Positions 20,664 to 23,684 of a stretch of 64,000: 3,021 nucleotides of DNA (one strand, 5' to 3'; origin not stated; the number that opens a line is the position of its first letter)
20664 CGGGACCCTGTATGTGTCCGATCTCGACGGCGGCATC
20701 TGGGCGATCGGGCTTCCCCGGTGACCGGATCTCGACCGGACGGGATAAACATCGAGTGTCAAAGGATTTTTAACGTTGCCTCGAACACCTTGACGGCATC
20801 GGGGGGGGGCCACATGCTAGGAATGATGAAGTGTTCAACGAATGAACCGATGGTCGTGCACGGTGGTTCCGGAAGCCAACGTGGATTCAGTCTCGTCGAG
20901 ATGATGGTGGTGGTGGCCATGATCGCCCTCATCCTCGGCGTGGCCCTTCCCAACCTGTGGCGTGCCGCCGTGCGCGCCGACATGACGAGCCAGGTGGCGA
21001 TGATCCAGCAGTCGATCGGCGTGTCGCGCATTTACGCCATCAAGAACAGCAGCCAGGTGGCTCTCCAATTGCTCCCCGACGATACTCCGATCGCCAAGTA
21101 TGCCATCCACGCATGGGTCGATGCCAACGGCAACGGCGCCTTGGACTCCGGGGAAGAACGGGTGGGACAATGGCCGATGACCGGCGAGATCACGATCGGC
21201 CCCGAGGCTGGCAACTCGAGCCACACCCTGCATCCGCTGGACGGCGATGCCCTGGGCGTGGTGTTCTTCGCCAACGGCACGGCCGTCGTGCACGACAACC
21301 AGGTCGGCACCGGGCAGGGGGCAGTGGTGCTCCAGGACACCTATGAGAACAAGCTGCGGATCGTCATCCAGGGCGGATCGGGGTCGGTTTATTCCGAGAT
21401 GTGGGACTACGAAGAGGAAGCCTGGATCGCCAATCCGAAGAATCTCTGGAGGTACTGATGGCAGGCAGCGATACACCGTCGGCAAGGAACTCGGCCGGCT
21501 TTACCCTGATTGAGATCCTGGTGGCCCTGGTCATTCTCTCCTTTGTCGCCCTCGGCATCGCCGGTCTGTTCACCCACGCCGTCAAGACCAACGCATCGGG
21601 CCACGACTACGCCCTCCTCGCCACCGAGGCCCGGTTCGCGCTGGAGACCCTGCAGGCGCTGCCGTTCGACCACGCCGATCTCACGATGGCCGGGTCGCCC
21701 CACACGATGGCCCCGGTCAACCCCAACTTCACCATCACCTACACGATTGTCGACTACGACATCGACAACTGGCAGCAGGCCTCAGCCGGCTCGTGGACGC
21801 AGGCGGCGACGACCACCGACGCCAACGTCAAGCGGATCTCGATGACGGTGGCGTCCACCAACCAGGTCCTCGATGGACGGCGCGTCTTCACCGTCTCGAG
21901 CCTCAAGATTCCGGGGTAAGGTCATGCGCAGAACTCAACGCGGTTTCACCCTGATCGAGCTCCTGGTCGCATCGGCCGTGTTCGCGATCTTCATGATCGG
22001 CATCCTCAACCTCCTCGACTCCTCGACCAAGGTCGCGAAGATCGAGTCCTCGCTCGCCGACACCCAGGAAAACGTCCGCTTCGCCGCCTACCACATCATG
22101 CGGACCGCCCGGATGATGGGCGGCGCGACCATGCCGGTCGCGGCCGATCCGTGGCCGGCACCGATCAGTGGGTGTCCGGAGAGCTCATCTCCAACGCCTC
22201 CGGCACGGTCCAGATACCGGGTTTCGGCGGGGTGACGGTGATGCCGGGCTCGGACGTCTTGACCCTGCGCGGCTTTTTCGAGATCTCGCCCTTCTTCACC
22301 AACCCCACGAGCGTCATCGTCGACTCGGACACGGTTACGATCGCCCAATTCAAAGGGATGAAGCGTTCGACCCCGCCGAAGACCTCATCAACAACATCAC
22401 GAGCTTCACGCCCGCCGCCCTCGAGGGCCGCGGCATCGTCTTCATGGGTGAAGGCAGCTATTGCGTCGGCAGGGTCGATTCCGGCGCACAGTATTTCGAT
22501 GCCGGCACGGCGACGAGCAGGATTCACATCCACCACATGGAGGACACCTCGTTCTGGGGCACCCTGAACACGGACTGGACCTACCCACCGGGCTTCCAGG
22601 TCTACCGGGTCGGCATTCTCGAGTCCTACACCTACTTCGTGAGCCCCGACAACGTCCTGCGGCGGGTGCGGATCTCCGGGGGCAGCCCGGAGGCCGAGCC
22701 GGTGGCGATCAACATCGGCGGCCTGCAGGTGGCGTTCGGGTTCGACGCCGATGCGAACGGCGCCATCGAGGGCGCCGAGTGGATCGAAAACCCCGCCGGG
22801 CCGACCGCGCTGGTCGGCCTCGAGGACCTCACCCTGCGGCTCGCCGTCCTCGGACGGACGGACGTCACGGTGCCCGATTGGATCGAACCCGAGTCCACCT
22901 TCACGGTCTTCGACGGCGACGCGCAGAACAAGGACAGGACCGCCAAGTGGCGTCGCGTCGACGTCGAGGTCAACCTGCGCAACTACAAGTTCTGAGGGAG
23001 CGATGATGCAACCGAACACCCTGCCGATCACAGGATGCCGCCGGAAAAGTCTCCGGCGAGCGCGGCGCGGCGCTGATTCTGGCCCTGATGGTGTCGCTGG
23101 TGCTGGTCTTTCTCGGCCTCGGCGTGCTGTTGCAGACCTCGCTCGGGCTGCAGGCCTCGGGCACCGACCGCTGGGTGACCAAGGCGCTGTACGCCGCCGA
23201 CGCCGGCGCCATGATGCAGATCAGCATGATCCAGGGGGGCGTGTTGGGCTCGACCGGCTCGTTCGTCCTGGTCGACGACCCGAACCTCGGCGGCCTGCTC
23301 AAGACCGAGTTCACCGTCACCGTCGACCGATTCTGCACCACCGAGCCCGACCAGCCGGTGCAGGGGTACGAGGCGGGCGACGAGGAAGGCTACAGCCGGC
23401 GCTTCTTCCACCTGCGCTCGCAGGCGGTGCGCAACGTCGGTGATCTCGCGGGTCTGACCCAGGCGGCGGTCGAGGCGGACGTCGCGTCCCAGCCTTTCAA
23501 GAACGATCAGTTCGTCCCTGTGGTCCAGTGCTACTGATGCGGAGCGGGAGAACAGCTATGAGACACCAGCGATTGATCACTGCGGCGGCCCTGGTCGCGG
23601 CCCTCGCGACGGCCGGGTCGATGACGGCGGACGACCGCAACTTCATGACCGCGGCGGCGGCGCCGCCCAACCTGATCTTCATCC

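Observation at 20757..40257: Two tandem paralogous type IV pilus tip modules (minor pilins + PilY1) carrying extra, uncharacterised genes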

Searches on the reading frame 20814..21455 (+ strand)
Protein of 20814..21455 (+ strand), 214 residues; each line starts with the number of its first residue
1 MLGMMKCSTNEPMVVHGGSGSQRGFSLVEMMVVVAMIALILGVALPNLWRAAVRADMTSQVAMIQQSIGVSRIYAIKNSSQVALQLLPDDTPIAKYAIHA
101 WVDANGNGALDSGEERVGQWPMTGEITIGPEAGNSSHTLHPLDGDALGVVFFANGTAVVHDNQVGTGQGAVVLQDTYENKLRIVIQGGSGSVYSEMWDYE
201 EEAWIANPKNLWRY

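Call 10: search_protein_families(library=pfam, max_evalue=0.01, proteins=[window:20814-21455:+])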
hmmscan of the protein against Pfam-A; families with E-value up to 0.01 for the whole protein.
window:20814-21455:+ (214 aa): 1 family
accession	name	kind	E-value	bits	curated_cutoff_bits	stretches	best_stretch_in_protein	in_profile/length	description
PF07963.17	N_methyl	-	1.2e-06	28.2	21.2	1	21-45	3-27/27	Prokaryotic N-terminal methylation motif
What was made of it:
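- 20814..21458 (+): FimT/GspH-like minor pilin of module 1 (prepilin motif QRG|FSLVE at 20883). Pfam N_methyl E = 1.2e-6 (call 10).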

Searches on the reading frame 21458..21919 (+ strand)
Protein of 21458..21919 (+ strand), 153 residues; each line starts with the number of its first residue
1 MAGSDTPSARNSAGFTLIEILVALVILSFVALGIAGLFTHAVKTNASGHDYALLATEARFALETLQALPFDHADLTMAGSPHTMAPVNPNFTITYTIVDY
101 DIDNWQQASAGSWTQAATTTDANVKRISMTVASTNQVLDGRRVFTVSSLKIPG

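Call 10: search_protein_families(library=pfam, max_evalue=0.01, proteins=[window:21458-21916:+])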
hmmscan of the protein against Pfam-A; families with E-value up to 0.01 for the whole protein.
window:21458-21916:+ (153 aa): 1 family
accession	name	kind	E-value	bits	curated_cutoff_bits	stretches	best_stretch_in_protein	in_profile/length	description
PF07963.17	N_methyl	-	7.1e-09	35.3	21.2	1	10-34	2-26/27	Prokaryotic N-terminal methylation motif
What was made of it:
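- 21458..21919 (+): PilV/GspI-like minor pilin; present only in module 1. N_methyl E = 7e-9 (call 10).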

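Call 50: find_encoding_contigs(protein=window:21458-21919:+, flank=10000, max_places=5)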
Protein window:21458-21919:+ (153 aa): no gene with exactly this product is on record in the collection.

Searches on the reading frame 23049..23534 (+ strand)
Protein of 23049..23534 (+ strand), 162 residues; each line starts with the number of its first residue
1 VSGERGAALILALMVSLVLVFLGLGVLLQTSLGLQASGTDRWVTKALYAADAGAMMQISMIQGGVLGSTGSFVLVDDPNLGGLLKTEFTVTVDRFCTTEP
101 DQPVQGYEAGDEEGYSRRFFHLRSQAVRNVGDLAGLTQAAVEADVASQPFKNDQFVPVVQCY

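Call 10: search_protein_families(library=pfam, max_evalue=0.01, proteins=[window:23049-23534:+])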
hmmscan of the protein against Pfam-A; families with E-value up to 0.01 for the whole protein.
window:23049-23534:+ (162 aa): 1 family
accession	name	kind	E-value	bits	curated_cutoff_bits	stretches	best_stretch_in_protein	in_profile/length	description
PF14341.11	PilX_N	-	0.0069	16.8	25.5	0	5-53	1-49/51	PilX N-terminal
